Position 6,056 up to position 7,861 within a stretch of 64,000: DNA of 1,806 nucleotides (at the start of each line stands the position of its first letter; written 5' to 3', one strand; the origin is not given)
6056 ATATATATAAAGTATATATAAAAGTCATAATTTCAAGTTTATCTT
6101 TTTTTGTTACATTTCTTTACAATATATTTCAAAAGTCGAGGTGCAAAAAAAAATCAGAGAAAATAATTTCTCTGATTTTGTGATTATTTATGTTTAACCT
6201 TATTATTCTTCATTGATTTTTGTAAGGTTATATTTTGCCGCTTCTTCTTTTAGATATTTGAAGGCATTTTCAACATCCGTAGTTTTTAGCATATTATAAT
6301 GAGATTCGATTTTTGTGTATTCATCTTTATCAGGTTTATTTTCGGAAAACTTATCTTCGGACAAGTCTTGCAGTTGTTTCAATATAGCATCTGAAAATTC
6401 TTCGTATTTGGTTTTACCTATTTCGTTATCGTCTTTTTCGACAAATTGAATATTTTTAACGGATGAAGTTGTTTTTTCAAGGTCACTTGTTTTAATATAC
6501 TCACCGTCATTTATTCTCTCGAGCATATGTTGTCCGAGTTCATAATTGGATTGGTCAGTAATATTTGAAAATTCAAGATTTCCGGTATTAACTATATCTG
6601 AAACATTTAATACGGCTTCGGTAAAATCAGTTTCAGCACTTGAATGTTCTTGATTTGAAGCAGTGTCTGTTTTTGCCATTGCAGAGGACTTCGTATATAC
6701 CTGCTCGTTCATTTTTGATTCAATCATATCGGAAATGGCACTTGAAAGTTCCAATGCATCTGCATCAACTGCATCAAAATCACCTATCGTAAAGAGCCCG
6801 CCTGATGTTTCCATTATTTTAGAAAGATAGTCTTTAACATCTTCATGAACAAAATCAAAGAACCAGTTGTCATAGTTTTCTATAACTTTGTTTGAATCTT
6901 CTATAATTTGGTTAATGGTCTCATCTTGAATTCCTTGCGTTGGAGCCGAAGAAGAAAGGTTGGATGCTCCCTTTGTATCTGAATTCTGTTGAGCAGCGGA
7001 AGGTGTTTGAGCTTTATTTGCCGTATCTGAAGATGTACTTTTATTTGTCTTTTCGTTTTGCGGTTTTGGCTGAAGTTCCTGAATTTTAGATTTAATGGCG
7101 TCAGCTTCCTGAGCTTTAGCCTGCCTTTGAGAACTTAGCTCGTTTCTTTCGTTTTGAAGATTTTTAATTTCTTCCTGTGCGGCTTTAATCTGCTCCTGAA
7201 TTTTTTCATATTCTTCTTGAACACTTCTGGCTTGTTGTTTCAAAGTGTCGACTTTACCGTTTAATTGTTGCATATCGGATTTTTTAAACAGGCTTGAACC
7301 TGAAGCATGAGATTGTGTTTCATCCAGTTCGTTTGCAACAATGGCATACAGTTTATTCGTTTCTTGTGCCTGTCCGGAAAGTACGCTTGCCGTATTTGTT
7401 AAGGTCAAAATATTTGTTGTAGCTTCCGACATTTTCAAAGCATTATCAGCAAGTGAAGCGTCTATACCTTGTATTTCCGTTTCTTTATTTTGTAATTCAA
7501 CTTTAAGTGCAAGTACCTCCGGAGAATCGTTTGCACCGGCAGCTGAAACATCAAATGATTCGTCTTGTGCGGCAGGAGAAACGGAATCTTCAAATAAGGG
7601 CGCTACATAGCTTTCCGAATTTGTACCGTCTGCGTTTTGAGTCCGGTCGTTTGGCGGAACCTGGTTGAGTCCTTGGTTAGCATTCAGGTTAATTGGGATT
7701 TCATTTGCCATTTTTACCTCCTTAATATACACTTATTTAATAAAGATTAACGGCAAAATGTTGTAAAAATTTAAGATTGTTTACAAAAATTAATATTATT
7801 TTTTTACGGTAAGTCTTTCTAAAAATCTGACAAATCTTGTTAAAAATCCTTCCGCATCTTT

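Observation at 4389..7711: Tandem paralogous coiled-coil / Q-rich proteins of unknown function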

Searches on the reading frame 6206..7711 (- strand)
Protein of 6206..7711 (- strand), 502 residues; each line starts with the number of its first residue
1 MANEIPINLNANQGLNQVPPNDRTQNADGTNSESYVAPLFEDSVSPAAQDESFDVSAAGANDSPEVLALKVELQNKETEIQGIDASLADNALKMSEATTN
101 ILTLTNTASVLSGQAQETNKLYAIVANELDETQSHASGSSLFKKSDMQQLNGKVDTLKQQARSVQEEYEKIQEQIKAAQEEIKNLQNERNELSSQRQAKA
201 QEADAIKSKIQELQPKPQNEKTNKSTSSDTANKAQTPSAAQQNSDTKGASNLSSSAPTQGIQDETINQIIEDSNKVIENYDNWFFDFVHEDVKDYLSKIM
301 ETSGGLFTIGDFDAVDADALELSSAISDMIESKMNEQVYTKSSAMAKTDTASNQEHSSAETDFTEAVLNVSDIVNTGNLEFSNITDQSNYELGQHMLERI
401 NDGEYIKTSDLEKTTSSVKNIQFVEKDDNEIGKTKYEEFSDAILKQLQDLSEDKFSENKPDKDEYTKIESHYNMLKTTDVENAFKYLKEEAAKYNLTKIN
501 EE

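Call 4: search_protein_families(library=pfam, proteins=[window:6206-7711:-], max_evalue=1)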
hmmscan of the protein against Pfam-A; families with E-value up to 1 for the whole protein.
window:6206-7711:- (502 aa): 5 families
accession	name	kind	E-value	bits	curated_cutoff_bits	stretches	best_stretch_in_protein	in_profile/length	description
PF03646.20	FlaG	-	0.05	14.2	23.8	1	235-303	3-71/101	FlaG protein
PF24319.2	DUF7491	-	0.19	12.4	30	1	148-224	10-86/90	Coiled-coil region of unknown function (DUF7491)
PF21037.2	CCDC138_cc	-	0.29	11.6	27.1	1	147-195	13-58/59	Coiled-coil-domain-containing protein 138, coiled-coil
PF24237.1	INO80E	-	0.42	11.4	27.8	0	156-190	8-42/48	INO80 complex subunit E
PF07303.18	Occludin_ELL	-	0.66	11.2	31.2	1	166-220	22-76/101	Occludin homology domain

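Call 5: search_protein_families(library=ncbifam, proteins=[window:6206-7711:-], max_evalue=1)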
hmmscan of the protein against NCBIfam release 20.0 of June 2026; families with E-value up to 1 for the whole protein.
window:6206-7711:- (502 aa): 7 families
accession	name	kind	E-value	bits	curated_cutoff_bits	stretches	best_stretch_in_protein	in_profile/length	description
TIGR02168.1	SMC_prok_B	equivalog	6.5e-06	24.2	567.35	1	69-278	251-463/1181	chromosome segregation protein SMC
TIGR02169.1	SMC_prok_A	equivalog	0.00012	19.9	729.4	1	58-276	753-967/1165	chromosome segregation protein SMC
TIGR02209.1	ftsL_broad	equivalog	0.00081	19.3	42.45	1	157-195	22-60/85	cell division protein FtsL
NF005834.1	PRK07738.1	equivalog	0.013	15.9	107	1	225-302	6-84/117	flagellar protein FlaG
NF001300.0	PRK00247.1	equivalog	0.22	10.7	375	1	153-247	321-410/429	membrane protein insertase YidC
NF047408.1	SA0632_fam_LP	equivalog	0.81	9.4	70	1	145-184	29-68/68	SA0632 family lipoprotein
NF009644.1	PRK13169.1-5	equivalog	0.9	10.1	130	1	150-211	6-67/116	DNA replication initiation control protein YabA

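Call 9: find_homologous_proteins(query=window:6206-7711:-, max_evalue=0.001)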
Query window:6206-7711:- (502 aa): 1 proteins with E <= 0.001 among 8000 candidates.
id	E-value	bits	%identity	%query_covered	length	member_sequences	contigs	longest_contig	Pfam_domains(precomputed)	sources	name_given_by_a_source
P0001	0.0e+0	1043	100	100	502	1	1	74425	-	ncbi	-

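Call 10: find_encoding_contigs(protein=P0001, flank=10000, max_places=5)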
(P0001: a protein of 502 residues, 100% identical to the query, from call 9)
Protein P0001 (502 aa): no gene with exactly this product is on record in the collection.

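Call 33: search_protein_families(library=phrogs, proteins=[window:6206-7711:-], max_evalue=0.1)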
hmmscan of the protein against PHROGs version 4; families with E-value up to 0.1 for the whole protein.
window:6206-7711:- (502 aa): 2 families
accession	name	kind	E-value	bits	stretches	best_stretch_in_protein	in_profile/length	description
phrog_35461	-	unknown function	0.011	16.9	1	258-309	27-78/82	-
phrog_26723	-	unknown function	0.016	16.5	0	142-205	9-77/91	-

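Call 34: search_protein_families(library=padloc, proteins=[window:6206-7711:-], max_evalue=0.1)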
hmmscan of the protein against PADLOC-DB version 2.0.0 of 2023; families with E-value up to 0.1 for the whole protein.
window:6206-7711:- (502 aa): 2 families
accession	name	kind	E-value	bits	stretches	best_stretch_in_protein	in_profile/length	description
PDLC00519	JetC1|JetC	-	7.6e-05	19.1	1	68-299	620-851/1097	DUF3584 domain; MukB-like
PDLC00579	JetC3|JetC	-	0.017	11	1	71-233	762-920/1453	DUF3584 domain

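Call 58: list_cluster_members(proteins=[P0001, P0004, P0006, P0016, P0011, P0023])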
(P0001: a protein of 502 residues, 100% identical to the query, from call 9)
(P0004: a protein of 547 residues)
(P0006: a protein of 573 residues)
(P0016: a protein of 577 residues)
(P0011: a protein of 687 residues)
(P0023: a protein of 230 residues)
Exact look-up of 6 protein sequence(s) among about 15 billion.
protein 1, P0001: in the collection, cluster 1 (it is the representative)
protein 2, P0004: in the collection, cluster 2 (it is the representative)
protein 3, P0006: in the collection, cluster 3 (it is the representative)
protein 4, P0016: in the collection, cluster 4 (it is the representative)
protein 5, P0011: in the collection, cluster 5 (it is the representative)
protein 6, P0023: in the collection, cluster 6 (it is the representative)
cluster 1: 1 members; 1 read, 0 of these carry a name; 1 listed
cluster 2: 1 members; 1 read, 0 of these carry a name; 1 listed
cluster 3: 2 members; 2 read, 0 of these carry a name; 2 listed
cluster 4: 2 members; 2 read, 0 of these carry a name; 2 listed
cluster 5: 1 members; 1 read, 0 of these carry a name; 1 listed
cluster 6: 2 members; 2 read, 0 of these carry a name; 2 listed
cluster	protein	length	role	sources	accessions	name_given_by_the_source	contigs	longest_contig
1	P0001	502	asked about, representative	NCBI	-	-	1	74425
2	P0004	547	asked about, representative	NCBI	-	-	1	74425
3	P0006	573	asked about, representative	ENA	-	-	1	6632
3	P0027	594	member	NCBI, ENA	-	-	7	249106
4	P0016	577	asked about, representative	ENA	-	-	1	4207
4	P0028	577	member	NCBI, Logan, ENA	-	-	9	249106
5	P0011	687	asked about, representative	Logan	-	-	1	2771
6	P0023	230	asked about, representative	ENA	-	-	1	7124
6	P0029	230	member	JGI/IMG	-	-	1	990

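Call 66: predict_structure(alignment_id=A4)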
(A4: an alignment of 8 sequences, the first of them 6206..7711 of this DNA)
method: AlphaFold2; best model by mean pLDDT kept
length: 502 residues; sequences in the alignment: 8
mean_pLDDT: 62.8   pTM: 0.34
mean pLDDT of the five models: 62.8, 59.5, 56.6, 56.0, 55.1
residues with pLDDT >= 90: 44; 70-90: 225; 50-70: 45; < 50: 188
segments of 3 or more residues with pLDDT < 50: 1-60, 217-342
pLDDT, mean of each block of 10 residues (from residue 1): 30 29 27 29 29 39 82 92 82 73 70 71 76 63 74 84 83 82 81 88 91 62 32 28 26 26 37 40 34 44 42 37 41 40 60 81 87 74 82 86 82 89 66 72 89 72 87 81 89 81 74
secondary structure, 60 per line:
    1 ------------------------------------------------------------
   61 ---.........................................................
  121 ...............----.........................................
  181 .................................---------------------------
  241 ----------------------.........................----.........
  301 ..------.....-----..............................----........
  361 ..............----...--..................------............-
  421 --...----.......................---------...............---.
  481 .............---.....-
elements in order: H64-135 H140-213 H263-287 H292-302 H309-313 H319-348 H353-374 E379-381 H384-401 H408-419 E423-425 H430-452 H462-476 H480-493 H497-501

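Call 78: fold_search(model_id=the predicted structure, library=pdb)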
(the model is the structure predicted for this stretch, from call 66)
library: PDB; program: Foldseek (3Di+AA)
matches with E <= 10: 590; with E <= 0.001: 0
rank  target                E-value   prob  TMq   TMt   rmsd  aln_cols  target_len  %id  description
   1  9hmx_A                6.0e-02  0.99  0.18  0.42   8.0       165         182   16  Structure of SteB-RipA complex from Mycobacterium tuberculosis (released 2025-07-30)
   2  3na7                  7.3e-02  0.97  0.17  0.30   9.7       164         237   19  2.2 Angstrom Structure of the HP0958 Protein from Helicobacter pylori CCUG 17874 (released 2010-09-22)
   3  8sbj_B                9.8e-02  1.00  0.27  0.50   3.2       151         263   10  Co-structure Phosphatidylinositol 4,5-bisphosphate 3-kinase catalytic subunit alpha isoform complexed with brain penet (released 2023-07-19)
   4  2ysu_B                1.2e-01  1.00  0.20  0.69   4.2       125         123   13  Structure of the complex between BtuB and Colicin E2 receptor binding domain (released 2007-06-19)
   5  4tko                  1.3e-01  1.00  0.26  0.38   3.4       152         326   17  Structure of the periplasmic adaptor protein EmrA (released 2014-07-09)
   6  3mtt                  1.3e-01  0.99  0.22  0.55   5.7       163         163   16  Crystal structure of iSH2 domain of human p85beta, Northeast Structural Genomics Consortium Target HR5531C (released 2010-05-19)
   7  5y05                  1.4e-01  1.00  0.25  0.48   4.0       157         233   16  Structural characterization of msmeg_4306 from Mycobacterium smegmatis (released 2018-05-02)
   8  1jch_A                1.5e-01  1.00  0.23  0.25   4.9       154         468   14  Crystal Structure of Colicin E3 in Complex with its Immunity Protein (released 2001-11-30)
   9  6z6f_C                1.5e-01  0.99  0.22  0.21   5.3       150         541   11  HDAC-PC (released 2021-02-17)
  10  9ijj_d                1.5e-01  0.94  0.17  0.16   9.5       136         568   15  In situ structure of the central apparatus in mouse sperm axoneme. (released 2025-06-04)
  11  4ilo_A                1.7e-01  0.99  0.20  0.37   5.9       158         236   14  2.12A resolution structure of CT398 from Chlamydia trachomatis (released 2014-01-01)
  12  5ul1_B                1.8e-01  1.00  0.28  0.52   5.8       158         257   11  The co-structure of 3-amino-6-(4-((1-(dimethylamino)propan-2-yl)sulfonyl)phenyl)-N-phenylpyrazine-2-carboxamide and a  (released 2017-05-10)
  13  2b5u_A                1.8e-01  1.00  0.23  0.25   5.2       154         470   14  Crystal Structure Of Colicin E3 V206C Mutant In Complex With Its Immunity Protein (released 2006-11-07)
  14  5y06                  1.8e-01  0.87  0.18  0.29   7.5       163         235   15  Structural characterization of msmeg_4306 from Mycobacterium smegmatis (released 2018-05-02)
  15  4jps_B                1.9e-01  1.00  0.24  0.49   9.5       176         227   12  Co-crystal Structures of the Lipid Kinase PI3K alpha with Pan and Isoform Selective Inhibitors (released 2014-04-02)
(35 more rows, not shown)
